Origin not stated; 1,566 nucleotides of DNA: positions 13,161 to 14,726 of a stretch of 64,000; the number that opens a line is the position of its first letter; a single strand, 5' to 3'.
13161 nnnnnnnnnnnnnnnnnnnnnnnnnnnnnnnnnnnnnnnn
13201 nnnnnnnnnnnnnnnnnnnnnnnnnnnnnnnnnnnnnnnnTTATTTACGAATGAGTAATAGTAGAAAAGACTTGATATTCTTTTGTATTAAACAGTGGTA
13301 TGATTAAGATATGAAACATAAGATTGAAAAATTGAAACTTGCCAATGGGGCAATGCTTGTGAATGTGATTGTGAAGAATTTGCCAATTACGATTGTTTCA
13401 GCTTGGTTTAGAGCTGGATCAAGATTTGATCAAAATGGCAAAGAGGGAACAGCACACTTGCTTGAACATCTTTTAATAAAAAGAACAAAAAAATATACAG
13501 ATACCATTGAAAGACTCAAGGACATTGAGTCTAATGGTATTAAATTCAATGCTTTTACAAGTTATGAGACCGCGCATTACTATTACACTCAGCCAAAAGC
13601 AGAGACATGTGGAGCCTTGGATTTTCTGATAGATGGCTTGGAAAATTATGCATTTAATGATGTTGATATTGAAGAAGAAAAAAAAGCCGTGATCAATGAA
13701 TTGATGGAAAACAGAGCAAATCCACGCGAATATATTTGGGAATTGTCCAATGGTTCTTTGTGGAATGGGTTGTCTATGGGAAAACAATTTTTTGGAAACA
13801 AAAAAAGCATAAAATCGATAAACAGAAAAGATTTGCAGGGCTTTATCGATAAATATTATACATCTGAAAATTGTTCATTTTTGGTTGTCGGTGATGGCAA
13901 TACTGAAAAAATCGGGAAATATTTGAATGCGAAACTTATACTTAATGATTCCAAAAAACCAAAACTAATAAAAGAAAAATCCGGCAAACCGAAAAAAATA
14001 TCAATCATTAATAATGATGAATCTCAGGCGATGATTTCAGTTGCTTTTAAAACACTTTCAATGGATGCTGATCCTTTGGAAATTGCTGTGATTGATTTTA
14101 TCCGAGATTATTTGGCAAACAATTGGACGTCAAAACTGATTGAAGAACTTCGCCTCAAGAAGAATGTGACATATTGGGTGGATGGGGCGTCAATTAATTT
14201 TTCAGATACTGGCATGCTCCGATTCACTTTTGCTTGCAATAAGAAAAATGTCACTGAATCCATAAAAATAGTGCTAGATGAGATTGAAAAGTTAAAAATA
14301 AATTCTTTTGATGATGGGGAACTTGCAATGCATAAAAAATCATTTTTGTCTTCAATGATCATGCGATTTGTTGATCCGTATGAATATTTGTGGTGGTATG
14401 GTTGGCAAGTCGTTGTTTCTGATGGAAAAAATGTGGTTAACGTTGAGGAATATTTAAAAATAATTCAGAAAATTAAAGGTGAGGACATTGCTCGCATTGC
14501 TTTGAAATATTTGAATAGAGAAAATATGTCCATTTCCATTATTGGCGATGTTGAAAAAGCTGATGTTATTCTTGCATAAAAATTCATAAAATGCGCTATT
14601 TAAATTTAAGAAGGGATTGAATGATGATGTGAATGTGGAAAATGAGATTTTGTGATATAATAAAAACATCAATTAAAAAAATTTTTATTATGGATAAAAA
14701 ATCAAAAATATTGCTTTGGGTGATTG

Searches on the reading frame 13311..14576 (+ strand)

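Call 57: search_protein_families(library=ncbifam, proteins=[window:13311-14576:+], max_evalue=1e-10)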
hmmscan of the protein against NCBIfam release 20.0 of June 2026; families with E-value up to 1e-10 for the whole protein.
window:13311-14576:+ (422 aa): 3 families
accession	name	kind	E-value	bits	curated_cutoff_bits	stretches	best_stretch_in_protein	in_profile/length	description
NF047421.1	YfmH_fam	equivalog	4.9e-17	62.2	250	1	44-411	59-421/425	EF-P 5-aminopentanol modification-associated protein YfmH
NF047422.1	YfmF_fam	equivalog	6.9e-14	51.6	285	1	110-399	114-400/412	EF-P 5-aminopentanol modification-associated protein YfmF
NF011681.0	PRK15101.1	equivalog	9.5e-11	40.4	765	0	7-186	46-229/961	pitrilysin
